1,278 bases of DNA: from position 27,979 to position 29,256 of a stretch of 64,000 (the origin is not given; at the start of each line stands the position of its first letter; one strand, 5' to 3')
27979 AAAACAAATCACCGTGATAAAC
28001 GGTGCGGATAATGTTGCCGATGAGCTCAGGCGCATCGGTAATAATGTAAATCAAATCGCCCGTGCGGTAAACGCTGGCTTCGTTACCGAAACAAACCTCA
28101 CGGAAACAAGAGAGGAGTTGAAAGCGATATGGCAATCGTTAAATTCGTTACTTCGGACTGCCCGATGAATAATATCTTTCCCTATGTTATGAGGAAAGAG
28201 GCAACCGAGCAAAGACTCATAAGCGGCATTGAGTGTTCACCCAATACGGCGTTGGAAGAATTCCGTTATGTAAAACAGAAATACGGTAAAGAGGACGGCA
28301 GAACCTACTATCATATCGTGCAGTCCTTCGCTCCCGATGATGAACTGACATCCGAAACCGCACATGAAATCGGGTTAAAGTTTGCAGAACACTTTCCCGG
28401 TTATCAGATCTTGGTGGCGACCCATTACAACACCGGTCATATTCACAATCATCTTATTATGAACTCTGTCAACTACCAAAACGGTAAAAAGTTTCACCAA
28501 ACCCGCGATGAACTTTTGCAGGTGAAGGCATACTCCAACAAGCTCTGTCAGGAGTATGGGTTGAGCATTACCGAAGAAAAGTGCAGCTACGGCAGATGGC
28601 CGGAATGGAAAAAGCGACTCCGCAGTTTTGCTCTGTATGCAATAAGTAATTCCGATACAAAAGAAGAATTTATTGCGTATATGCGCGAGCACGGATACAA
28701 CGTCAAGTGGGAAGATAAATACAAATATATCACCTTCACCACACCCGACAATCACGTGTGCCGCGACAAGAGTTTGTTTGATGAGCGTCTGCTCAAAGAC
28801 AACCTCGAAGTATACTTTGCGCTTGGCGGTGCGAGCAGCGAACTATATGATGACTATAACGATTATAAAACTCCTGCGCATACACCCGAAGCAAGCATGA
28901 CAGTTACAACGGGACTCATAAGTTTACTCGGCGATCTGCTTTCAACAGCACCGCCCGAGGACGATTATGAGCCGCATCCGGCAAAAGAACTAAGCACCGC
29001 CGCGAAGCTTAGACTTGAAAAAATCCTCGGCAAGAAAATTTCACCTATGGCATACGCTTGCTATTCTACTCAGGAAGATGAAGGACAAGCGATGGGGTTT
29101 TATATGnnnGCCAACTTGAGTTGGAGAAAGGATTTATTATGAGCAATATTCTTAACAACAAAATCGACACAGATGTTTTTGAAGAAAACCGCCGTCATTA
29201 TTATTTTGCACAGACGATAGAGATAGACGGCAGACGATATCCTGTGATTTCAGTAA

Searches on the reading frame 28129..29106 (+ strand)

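Call 46: search_protein_families(library=pfam, proteins=[window:28129-29106:+], max_evalue=0.00001)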
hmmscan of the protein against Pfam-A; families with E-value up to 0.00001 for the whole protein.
window:28129-29106:+ (326 aa): 1 family
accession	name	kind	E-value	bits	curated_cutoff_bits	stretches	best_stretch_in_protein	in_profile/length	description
PF03432.20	Relaxase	-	2.3e-38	131.9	24.6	1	19-145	1-132/132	MobA/VirD2-like, nuclease domain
